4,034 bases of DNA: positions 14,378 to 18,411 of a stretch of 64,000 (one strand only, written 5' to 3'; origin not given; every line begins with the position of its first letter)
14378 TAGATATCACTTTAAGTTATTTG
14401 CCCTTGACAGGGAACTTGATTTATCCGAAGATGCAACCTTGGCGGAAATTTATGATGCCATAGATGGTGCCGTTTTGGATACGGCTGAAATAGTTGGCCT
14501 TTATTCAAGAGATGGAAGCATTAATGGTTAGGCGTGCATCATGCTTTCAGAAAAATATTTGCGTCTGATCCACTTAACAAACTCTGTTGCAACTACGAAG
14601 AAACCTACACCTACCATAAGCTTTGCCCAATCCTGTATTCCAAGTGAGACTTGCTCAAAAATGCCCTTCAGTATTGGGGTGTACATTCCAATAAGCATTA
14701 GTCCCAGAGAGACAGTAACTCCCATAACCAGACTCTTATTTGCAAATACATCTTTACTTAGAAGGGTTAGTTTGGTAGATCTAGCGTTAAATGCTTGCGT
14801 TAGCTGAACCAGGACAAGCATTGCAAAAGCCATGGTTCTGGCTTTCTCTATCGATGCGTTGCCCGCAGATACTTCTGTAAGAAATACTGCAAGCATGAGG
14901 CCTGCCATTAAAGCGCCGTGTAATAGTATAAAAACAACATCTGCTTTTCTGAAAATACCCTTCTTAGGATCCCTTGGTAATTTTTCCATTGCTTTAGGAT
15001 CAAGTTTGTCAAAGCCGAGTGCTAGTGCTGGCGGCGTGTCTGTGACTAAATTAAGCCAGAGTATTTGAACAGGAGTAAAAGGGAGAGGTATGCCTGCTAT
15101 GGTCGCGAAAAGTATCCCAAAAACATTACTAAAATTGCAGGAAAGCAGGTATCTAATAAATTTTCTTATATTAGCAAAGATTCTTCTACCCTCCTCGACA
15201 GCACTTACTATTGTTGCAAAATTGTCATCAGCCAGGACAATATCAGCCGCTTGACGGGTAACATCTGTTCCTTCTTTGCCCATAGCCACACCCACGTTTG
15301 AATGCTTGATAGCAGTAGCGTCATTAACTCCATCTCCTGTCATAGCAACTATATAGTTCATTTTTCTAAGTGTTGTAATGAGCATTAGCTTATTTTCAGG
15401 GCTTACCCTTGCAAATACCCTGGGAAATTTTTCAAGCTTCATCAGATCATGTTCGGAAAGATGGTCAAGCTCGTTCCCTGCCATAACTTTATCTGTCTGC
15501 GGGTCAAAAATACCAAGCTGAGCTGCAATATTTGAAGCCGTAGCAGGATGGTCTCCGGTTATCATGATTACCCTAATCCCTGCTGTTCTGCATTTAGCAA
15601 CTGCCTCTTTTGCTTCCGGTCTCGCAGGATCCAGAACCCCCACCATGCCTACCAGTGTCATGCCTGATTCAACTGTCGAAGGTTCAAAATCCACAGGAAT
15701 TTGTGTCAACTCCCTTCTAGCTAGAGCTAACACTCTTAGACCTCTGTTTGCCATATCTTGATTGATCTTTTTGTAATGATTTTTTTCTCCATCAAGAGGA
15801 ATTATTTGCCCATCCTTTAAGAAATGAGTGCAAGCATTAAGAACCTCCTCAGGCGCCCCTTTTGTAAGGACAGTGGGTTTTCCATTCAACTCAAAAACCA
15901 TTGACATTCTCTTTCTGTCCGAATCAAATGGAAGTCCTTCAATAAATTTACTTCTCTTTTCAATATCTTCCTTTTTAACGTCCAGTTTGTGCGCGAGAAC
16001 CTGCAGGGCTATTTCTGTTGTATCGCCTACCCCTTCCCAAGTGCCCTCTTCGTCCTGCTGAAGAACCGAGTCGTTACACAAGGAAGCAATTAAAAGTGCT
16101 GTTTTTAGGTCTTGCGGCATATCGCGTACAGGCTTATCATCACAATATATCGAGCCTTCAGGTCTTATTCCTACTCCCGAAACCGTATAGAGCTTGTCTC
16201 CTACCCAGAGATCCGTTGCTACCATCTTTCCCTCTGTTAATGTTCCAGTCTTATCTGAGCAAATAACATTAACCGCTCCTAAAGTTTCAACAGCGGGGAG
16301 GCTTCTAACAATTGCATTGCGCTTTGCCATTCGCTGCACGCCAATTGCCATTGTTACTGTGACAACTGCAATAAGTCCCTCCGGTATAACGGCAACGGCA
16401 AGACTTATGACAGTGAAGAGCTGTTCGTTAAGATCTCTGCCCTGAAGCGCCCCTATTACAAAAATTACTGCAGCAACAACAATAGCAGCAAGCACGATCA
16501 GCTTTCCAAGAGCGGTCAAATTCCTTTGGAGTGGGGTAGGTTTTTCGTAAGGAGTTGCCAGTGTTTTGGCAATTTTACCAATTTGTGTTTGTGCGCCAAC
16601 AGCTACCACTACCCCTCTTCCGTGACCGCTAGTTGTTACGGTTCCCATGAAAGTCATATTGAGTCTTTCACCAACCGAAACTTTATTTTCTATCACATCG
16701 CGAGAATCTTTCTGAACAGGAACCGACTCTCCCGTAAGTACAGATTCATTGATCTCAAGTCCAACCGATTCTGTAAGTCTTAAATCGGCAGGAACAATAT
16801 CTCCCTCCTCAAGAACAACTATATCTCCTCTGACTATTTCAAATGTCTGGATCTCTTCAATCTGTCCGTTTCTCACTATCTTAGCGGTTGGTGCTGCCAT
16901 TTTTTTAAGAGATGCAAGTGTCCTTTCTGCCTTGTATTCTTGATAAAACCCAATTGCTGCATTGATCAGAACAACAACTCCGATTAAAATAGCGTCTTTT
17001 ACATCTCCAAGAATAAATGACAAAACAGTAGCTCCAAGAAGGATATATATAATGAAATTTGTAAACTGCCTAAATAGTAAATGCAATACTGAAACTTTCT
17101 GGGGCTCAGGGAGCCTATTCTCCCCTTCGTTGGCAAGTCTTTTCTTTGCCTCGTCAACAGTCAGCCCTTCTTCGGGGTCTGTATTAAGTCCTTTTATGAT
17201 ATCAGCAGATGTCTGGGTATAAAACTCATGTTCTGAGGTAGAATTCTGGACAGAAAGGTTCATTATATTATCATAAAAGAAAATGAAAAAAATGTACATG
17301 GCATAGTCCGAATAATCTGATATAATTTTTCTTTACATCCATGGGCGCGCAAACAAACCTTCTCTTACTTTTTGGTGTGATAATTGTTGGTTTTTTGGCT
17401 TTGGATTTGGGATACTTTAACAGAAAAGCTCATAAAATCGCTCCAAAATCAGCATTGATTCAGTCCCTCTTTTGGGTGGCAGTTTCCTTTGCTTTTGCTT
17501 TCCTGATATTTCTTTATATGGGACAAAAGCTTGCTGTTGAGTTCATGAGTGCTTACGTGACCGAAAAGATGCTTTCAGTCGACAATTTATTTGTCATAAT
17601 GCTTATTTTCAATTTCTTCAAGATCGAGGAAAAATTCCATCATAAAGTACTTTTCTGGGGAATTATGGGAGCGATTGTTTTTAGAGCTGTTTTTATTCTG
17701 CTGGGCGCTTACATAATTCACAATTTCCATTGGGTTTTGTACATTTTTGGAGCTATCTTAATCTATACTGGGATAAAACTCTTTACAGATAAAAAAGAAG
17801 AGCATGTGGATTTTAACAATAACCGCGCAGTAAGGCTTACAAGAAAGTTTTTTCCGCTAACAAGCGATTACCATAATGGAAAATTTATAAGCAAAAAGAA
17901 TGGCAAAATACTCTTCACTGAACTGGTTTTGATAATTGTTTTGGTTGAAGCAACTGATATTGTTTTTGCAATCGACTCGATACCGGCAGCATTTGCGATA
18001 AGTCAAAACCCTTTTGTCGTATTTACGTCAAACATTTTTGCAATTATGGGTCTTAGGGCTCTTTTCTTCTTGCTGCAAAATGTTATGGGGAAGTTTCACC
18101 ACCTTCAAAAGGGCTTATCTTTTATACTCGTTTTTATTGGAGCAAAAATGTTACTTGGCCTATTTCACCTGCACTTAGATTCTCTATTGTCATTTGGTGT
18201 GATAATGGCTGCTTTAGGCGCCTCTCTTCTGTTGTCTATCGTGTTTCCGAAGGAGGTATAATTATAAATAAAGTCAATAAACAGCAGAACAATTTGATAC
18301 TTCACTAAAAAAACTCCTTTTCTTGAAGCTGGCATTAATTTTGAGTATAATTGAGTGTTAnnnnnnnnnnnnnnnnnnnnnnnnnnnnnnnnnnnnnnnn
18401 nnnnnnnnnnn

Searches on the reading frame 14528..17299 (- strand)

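Call 81: search_protein_families(library=pfam, proteins=[window:14528-17299:-], max_evalue=0.00001)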
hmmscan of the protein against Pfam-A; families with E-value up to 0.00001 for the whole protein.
window:14528-17299:- (923 aa): 5 families
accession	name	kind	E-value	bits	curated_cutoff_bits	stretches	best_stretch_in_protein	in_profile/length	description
PF00122.25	E1-E2_ATPase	-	2.1e-49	167.9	28.1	1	133-327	1-181/181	E1-E2 ATPase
PF00689.26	Cation_ATPase_C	-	7.7e-45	153.2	27.3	1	738-911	1-175/175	Cation transporting ATPase, C-terminus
PF13246.12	Cation_ATPase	-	1.8e-24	86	21.7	1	407-493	2-91/91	Cation transport ATPase (P-type)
PF00690.31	Cation_ATPase_N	-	2.1e-18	66.1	20.4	1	27-94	2-69/69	Cation transporter/ATPase, N-terminus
PF00702.32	Hydrolase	-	2.5e-17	64.4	26.4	1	344-666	2-189/191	haloacid dehalogenase-like hydrolase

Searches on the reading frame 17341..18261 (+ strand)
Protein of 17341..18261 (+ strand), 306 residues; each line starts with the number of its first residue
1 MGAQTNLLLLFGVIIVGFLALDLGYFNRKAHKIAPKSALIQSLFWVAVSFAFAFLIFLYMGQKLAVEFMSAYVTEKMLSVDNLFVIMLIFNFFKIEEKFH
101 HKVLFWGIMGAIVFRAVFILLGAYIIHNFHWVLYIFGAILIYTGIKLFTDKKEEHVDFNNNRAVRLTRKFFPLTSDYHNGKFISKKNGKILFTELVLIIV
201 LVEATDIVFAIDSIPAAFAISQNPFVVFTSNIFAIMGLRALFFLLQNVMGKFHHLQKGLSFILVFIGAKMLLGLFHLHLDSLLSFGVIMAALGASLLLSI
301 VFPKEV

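Call 81: search_protein_families(library=pfam, proteins=[window:17341-18261:+], max_evalue=0.00001)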
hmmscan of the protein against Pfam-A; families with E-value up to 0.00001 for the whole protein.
window:17341-18261:+ (306 aa): 1 family
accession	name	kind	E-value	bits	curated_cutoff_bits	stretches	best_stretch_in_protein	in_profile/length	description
PF03741.22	TerC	-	2e-52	178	27.8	1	70-272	2-176/178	Integral membrane protein TerC family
